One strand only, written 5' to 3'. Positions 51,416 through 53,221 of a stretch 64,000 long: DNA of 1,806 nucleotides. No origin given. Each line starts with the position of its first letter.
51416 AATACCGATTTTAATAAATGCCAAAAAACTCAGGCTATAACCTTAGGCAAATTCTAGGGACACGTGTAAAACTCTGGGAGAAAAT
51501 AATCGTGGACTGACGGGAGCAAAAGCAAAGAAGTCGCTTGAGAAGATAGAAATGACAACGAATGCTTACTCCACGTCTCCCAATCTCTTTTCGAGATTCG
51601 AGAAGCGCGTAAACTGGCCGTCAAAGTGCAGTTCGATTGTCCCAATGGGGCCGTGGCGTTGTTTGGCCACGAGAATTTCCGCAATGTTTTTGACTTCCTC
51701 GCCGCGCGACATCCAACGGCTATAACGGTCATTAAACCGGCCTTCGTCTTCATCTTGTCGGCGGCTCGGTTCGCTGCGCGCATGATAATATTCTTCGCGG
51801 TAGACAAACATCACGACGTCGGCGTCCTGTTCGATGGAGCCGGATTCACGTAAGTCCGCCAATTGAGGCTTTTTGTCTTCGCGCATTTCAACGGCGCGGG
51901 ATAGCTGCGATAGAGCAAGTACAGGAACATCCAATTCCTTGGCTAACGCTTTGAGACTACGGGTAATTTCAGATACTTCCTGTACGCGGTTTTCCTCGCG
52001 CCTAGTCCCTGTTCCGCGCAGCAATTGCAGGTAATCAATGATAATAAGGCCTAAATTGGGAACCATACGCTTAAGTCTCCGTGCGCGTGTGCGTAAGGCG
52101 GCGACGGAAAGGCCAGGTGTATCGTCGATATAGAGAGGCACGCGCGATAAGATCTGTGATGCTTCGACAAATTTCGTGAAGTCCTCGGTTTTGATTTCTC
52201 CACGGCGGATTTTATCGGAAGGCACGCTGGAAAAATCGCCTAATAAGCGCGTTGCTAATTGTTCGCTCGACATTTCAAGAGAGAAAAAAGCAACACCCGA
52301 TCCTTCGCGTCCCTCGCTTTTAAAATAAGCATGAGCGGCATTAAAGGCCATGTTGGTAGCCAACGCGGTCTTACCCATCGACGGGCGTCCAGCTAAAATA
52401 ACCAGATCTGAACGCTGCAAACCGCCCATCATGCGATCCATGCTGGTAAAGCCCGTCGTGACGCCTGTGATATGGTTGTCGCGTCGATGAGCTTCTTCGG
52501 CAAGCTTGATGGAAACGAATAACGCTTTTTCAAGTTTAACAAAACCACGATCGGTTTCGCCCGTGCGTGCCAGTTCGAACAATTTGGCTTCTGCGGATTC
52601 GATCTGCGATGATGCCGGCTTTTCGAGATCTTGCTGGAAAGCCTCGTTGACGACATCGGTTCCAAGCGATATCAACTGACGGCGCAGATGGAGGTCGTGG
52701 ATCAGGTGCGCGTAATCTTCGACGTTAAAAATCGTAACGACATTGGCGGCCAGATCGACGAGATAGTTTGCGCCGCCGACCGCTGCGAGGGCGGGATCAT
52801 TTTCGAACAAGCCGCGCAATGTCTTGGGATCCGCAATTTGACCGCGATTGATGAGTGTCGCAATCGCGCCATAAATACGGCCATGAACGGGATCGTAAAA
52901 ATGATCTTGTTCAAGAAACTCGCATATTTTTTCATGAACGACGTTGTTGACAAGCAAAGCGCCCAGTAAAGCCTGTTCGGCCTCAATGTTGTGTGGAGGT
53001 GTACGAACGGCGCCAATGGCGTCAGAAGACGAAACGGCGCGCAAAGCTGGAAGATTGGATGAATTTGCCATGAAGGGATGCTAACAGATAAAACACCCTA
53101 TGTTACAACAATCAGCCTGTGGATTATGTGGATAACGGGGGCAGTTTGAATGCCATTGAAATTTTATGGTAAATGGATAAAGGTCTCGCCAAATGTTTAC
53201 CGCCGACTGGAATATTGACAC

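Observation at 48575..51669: An approximately 2.9-kb islet inserted at the 3' end of dnaB, bounded by attL/attR-like dnaB-end direct repeats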

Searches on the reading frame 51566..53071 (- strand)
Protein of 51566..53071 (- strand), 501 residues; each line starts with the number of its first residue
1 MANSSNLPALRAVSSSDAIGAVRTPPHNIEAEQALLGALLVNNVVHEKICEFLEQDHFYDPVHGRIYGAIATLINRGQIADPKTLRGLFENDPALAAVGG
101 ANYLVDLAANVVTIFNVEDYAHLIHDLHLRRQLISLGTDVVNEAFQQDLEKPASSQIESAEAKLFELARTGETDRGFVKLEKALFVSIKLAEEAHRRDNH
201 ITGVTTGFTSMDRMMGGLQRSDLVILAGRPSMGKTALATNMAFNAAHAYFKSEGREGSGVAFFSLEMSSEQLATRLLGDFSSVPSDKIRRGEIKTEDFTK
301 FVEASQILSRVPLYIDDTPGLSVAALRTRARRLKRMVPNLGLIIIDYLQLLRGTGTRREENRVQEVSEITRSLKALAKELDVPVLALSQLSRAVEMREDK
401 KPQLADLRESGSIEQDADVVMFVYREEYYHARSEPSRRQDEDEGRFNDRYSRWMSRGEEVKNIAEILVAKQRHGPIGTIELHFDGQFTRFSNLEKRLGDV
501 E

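Call 5: search_protein_families(library=pfam, proteins=[window:51566-53071:-], max_evalue=0.01)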
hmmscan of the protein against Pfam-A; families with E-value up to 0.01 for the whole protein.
window:51566-53071:- (501 aa): 6 families
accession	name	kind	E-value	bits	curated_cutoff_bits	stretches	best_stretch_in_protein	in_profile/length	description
PF03796.21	DnaB_C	-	5.5e-105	350.8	27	1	203-492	1-255/255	DnaB-like helicase C terminal domain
PF00772.26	DnaB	-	1.7e-28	99.1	23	1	25-126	2-103/103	DnaB-like helicase N terminal domain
PF13481.12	AAA_25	-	1.2e-13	51.6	27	1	212-390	23-190/195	AAA domain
PF06745.19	ATPase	-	0.0012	18.7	26.6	1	204-272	1-63/231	KaiC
PF20720.3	nSTAND3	-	0.0052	16.9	27.2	0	211-248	7-44/155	Novel STAND NTPase 3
PF13191.12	AAA_16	-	0.0099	16.8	32.6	0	220-282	23-88/167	AAA ATPase domain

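Call 10: find_related_loci(query=window:51566-53071:-, collection=genome_contigs, flank=10000)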
Query window:51566-53071:- (501 aa) in genome_contigs; peptide patterns used: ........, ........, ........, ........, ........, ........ (x = any residue, [..] = any of these).
599 stretches matched a pattern (row limit reached: there are more); 595 encode a relative of the query (tblastn E <= 1e-3); the best 80 are kept; 80 distinct loci.
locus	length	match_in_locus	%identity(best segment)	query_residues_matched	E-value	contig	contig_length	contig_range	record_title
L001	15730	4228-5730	85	1-501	0e+0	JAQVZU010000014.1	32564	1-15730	MAG: Alphaproteobacteria bacterium isolate STF2_180 NODE_2901_length_32564_cov_4.156395_Sandtown_F2, whole genome shotgu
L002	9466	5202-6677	87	6-497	0e+0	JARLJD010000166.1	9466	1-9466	MAG: Alphaproteobacteria bacterium isolate MAG_CA70 MetaCoAG_Bin_70_Anoxic_k141_2054991, whole genome shotgun sequence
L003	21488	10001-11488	83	6-501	0e+0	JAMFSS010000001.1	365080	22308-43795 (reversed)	MAG: Alphaproteobacteria bacterium isolate NGEE_A_bin20 k127_43140, whole genome shotgun sequence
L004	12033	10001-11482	77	5-499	0e+0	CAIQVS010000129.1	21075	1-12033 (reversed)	MAG: uncultured proteobacterium isolate I3b_bin-431 genome assembly, contig: bin-431:129/454, whole genome shotgun seque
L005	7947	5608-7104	75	1-500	0e+0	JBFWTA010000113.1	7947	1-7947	MAG: Bdellovibrionales bacterium isolate CA_2019_TPBF_36 NODE_36422_length_7947_cov_3.531841_TPBF, whole genome shotgun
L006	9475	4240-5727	75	2-499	0e+0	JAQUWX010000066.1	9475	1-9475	MAG: Alphaproteobacteria bacterium isolate STD2_20 NODE_28996_length_9475_cov_24.454001_Sandtown_D2, whole genome shotgu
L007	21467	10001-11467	75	6-495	0e+0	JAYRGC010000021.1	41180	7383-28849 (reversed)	MAG: Alphaproteobacteria bacterium isolate SH_SHASGE3bin.4 k141_518973, whole genome shotgun sequence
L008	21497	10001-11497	73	1-501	0e+0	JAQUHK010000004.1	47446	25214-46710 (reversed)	MAG: Alphaproteobacteria bacterium isolate STCSWMC_35 NODE_1426_length_47446_cov_3.817832_ST_CSWMC, whole genome shotgun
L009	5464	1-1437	74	19-498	0e+0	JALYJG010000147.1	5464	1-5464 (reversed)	MAG: Pseudomonadota bacterium isolate HIE bin45 SD1477_NODE_3042_length_5464_cov_0.802136, whole genome shotgun sequence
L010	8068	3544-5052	72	2-501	0e+0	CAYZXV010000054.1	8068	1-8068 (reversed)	MAG TPA_asm: uncultured Rhodospirillaceae bacterium isolate binchicken_co245_130 genome assembly, contig: NODE_11230_len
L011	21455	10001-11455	63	10-494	0e+0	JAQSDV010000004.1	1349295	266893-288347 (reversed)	MAG: bacterium isolate D1-2020 MAG006 NODE_2_length_1349295_cov_27.895650, whole genome shotgun sequence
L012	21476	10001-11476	61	1-494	0e+0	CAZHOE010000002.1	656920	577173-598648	MAG TPA_asm: uncultured Micavibrio sp. isolate SRP062349_co2_98 genome assembly, contig: NODE_6_length_656920_cov_25.334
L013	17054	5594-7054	61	9-495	0e+0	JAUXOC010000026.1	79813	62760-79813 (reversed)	MAG: Alphaproteobacteria bacterium isolate C1_metabat.bin.32 C1_k141_182046, whole genome shotgun sequence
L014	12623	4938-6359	61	21-494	0e+0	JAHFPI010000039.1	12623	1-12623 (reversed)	MAG: Rhodospirillales bacterium isolate nzgw523 NODE_11052_length_12624_cov_2.761737, whole genome shotgun sequence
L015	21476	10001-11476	63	4-492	0e+0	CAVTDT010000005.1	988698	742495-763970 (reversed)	MAG: uncultured Alphaproteobacteria bacterium isolate MFD00991.bin.2.133 genome assembly, contig: contig_31470, whole ge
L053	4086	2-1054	75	146-497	0e+0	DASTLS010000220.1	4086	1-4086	MAG TPA_asm: Alphaproteobacteria bacterium isolate SMAG_U3123 k141_508329, whole genome shotgun sequence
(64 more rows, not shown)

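Call 15: find_encoding_contigs(protein=window:51566-53071:-, flank=10000, max_places=10)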
Protein window:51566-53071:- (501 aa): 2 contigs read that carry it; 1 place shown.
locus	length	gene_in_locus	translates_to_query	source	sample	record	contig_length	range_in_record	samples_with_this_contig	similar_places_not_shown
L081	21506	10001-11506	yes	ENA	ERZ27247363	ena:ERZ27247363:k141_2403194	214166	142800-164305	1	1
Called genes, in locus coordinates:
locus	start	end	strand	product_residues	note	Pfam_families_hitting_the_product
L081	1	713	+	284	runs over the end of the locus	PF18348:SH3_16, PF00877:NLPC_P60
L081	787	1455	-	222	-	PF04079:SMC_ScpB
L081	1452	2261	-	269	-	PF02616:SMC_ScpA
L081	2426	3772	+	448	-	PF00749:tRNA-synt_1c, PF19269:Anticodon_2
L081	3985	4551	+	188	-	PF00072:Response_reg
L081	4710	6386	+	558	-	PF08269:dCache_2, PF17200:sCache_2, PF17201:Cache_3-Cache_2, PF00672:HAMP (weak), PF00015:MCPsignal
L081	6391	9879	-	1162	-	PF17757:UvrB_inter, PF02559:CarD_TRCF_RID, PF00270:DEAD, PF04851:ResIII, PF00271:Helicase_C, PF03461:TRCF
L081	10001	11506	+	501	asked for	PF00772:DnaB, PF03796:DnaB_C, PF13481:AAA_25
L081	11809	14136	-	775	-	PF04851:ResIII, PF00270:DEAD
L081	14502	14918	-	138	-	PF01243:PNPOx_N, PF16242:Pyrid_ox_like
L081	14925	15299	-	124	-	-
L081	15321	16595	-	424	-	PF06689:zf-C4_ClpX, PF01078:Mg_chelatase (faint), PF05496:RuvB_N (weak), PF00004:AAA, PF07724:AAA_2, PF07728:AAA_5 (weak), PF10431:ClpB_D2-small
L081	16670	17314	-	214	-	PF00574:CLP_protease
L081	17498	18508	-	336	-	PF01594:AI-2E_transport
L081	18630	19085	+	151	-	-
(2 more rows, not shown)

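Call 81: search_protein_families(library=pfam, proteins=[L001:5865-6419:-, L001:5913-6860:+, L001:6875-8971:-, L001:9030-9437:-, L001:9588-11228:-, L002:7723-9270:+, L002:7536-7913:+, L003:11946-12992:+, L003:13427-14494:-, L053:1066-1617:-], max_evalue=0.0001)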
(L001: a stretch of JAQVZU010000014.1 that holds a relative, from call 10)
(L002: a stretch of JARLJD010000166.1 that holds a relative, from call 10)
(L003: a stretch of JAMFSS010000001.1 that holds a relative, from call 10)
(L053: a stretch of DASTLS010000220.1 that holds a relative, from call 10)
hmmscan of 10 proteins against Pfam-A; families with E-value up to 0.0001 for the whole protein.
L001:5865-6419:- (184 aa): 0 families

L001:5913-6860:+ (315 aa): 2 families
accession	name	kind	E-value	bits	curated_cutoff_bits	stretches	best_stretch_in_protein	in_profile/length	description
PF02873.21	MurB_C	-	2.3e-34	118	27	1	205-307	1-98/99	UDP-N-acetylenolpyruvoylglucosamine reductase, C-terminal domain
PF01565.28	FAD_binding_4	-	1.2e-15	57.9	26.4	1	43-171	2-138/139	FAD binding domain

L001:6875-8971:- (698 aa): 7 families
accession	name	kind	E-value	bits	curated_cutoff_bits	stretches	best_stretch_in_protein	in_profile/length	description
PF17757.6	UvrB_inter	-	6.8e-32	109.9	22.9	1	189-279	1-91/91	UvrB interaction domain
PF12344.14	UvrB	-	2.6e-22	78.8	27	1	582-623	1-42/43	Ultra-violet resistance protein B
PF00271.37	Helicase_C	-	1e-19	71.2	23.5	1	469-575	10-109/110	Helicase conserved C-terminal domain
PF04851.21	ResIII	-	1.4e-11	45.1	22.5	1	46-149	7-114/164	Type III restriction enzyme, res subunit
PF02151.25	UVR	-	1.8e-10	40.6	21.5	1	657-688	4-35/36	UvrB/uvrC motif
PF00270.35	DEAD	-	2.8e-08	34.1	26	1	47-115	4-73/167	DEAD/DEAH box helicase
PF13604.12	AAA_30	-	4.4e-05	23.7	27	0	52-107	8-66/191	AAA domain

L001:9030-9437:- (135 aa): 0 families

L001:9588-11228:- (546 aa): 2 families
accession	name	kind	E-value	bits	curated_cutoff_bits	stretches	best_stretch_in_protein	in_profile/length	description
PF00563.25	EAL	-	4.4e-66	223.1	31.3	1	302-532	2-236/236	EAL domain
PF00990.26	GGDEF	-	6.6e-24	84.9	23.8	1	124-279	2-160/161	Diguanylate cyclase, GGDEF domain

L002:7723-9270:+ (515 aa): 0 families

L002:7536-7913:+ (125 aa): 0 families

L003:11946-12992:+ (348 aa): 1 family
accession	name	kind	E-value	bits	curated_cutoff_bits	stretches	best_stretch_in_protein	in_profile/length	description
PF00437.27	T2SSE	-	4.4e-28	98.4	24.9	1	101-298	91-278/370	Type II/IV secretion system protein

L003:13427-14494:- (355 aa): 1 family
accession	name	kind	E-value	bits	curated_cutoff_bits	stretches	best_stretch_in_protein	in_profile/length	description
PF02636.23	Methyltransf_28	-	9.2e-61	205.9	23.3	1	68-298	1-246/249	Putative S-adenosyl-L-methionine-dependent methyltransferase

L053:1066-1617:- (183 aa): 0 families

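Call 83: find_homologous_proteins(query=window:51566-53071:-, max_evalue=1e-100)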
Query window:51566-53071:- (501 aa): 7968 proteins with E <= 1e-100 among 8000 candidates; the best 120 are listed.
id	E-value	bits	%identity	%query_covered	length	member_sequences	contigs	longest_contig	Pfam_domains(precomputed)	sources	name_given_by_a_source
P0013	0.0e+0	1096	100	100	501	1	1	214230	PF03796.22,PF00772.27,PF13481.13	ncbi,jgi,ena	ncbi:MAG: replicative DNA helicase [Bdellovibrionales bacterium]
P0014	0.0e+0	1034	93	100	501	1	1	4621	PF03796.22,PF00772.27,PF13481.13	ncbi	-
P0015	0.0e+0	1034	94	100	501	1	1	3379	PF03796.22,PF00772.27,PF13481.13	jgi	-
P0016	4.6e-298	1006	90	100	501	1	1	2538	PF03796.22,PF00772.27,PF13481.13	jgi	jgi:replicative DNA helicase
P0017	1.2e-296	1002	94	100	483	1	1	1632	PF03796.22,PF00772.27,PF13481.13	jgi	jgi:replicative DNA helicase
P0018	6.9e-296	999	90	100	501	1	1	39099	PF03796.22,PF00772.27,PF13481.13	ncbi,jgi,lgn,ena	ncbi:MAG: replicative DNA helicase [Bdellovibrionales bacterium]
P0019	1.1e-295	999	91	99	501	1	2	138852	PF03796.22,PF00772.27,PF13481.13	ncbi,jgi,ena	jgi:replicative DNA helicase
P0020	2.0e-294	994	90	100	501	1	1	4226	PF03796.22,PF00772.27,PF13481.13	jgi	jgi:replicative DNA helicase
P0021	2.1e-292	988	89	100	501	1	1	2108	PF03796.22,PF00772.27,PF13481.13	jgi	jgi:replicative DNA helicase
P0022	6.4e-290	980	87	100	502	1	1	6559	PF03796.22,PF00772.27,PF13481.13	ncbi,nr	ncbi:MAG: replicative DNA helicase [Alphaproteobacteria bacterium]|nr:replicative DNA helicase [Alph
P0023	1.4e-289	978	88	100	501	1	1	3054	PF03796.22,PF00772.27,PF13481.13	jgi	jgi:replicative DNA helicase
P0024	8.8e-289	976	87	100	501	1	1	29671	PF03796.22,PF00772.27,PF13481.13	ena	-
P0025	5.3e-287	970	87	99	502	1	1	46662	PF03796.22,PF00772.27,PF13481.13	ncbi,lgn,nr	ncbi:MAG: replicative DNA helicase [Alphaproteobacteria bacterium]|nr:replicative DNA helicase [Alph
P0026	6.3e-287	970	88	100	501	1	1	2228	PF03796.22,PF00772.27,PF13481.13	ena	-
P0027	6.8e-287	970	88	100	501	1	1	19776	PF03796.22,PF00772.27,PF13481.13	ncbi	-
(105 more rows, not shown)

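Call 86: find_encoding_contigs(protein=P0015, flank=10000, max_places=4)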
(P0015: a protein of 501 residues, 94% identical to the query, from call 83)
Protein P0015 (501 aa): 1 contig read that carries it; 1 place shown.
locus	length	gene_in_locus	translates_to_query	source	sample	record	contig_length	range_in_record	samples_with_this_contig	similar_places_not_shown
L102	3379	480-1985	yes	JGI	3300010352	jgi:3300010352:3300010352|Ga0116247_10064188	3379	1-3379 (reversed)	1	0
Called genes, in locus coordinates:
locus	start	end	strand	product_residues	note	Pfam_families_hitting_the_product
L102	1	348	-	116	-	?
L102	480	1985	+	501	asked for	PF00772:DnaB, PF03796:DnaB_C, PF13481:AAA_25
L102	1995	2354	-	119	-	-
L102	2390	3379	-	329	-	?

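Call 87: find_encoding_contigs(protein=P0014, flank=10000, max_places=4)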
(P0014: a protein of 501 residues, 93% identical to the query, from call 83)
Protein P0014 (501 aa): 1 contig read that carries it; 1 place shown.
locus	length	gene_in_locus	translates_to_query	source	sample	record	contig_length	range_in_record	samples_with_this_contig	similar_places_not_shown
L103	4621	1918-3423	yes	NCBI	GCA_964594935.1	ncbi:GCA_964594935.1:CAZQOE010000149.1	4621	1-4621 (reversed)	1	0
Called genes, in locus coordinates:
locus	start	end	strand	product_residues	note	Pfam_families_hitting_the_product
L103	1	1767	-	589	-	?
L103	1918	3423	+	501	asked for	PF00772:DnaB, PF03796:DnaB_C, PF13481:AAA_25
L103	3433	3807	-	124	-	-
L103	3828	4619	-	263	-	?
